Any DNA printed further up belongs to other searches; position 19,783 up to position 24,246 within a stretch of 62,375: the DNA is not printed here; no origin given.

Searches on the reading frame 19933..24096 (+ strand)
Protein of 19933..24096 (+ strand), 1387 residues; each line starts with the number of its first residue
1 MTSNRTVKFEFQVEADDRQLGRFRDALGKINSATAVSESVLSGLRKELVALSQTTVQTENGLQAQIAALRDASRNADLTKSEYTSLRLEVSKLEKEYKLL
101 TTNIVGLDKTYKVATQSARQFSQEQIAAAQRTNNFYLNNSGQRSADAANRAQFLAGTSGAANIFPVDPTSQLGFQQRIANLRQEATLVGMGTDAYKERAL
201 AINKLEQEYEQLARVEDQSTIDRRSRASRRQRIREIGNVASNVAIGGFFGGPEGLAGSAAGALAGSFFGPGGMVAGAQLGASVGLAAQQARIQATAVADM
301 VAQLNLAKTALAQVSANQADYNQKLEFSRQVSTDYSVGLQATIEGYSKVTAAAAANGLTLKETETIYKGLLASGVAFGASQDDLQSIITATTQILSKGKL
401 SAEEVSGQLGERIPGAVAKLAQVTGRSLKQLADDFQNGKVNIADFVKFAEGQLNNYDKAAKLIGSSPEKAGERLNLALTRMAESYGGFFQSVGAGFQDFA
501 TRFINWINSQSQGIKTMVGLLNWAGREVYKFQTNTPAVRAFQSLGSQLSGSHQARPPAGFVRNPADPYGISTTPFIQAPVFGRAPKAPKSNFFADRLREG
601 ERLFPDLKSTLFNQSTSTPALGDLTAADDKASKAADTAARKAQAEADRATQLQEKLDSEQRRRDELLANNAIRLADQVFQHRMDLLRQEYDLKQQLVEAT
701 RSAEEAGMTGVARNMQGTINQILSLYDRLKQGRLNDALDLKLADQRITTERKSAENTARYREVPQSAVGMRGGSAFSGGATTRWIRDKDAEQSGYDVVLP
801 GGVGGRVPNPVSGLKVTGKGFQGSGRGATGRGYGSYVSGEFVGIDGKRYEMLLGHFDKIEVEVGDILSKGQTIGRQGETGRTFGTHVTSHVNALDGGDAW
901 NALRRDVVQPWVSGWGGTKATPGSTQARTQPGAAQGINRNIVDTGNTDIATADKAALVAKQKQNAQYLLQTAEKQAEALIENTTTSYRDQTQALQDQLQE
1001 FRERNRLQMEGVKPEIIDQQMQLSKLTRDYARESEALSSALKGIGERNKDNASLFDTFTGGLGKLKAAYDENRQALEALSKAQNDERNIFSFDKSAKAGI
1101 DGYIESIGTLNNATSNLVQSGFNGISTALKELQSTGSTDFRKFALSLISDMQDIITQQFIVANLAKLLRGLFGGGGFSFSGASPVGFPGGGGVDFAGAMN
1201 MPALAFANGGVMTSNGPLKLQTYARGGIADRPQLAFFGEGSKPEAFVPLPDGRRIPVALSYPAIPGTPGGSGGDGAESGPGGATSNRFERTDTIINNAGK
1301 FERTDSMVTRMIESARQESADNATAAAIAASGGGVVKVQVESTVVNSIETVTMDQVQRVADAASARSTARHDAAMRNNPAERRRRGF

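Call 65: search_protein_families(library=phrogs, proteins=[window:19933-24096:+], max_evalue=0.001)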
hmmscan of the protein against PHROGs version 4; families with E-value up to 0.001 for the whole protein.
window:19933-24096:+ (1387 aa): 23 families
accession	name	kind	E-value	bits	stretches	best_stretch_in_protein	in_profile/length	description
phrog_2335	-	tail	9.8e-33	114.2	1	283-550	478-717/1536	tail length tape measure protein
phrog_1292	-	tail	1.6e-31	109.9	2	1009-1261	1239-1455/1523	tail length tape measure protein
phrog_339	-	tail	8.1e-22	78.3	2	960-1321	737-1095/1123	tail length tape measure protein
phrog_9807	-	tail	4.3e-19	68.5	1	310-496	344-531/1972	tail length tape measure protein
phrog_24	-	tail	1e-18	68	1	925-1335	683-1056/1151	tail length tape measure protein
phrog_1716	-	tail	3.2e-18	66.6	1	953-1240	560-838/943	tail length tape measure protein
phrog_20313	-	unknown function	2.7e-16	60.2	1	1163-1261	309-412/478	-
phrog_18891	-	tail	6.1e-16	58.5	1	86-551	72-513/1191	tail length tape measure protein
phrog_5255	-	tail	8.8e-15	55.5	1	294-501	316-526/800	tail length tape measure protein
phrog_4036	-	tail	3e-14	53.7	1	304-446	271-407/749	tail length tape measure protein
phrog_6747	-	tail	2.5e-10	41.1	1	951-1240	44-302/390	tail length tape measure protein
phrog_28779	-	tail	1.1e-09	38.4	1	304-440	224-365/677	tail length tape measure protein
phrog_33615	-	unknown function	5.4e-09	35.3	1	275-515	258-494/1395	-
phrog_25927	-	tail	3.2e-08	33.9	1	294-424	177-306/625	tail length tape measure protein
phrog_7817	-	unknown function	3.5e-08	33.4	1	303-441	316-453/742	-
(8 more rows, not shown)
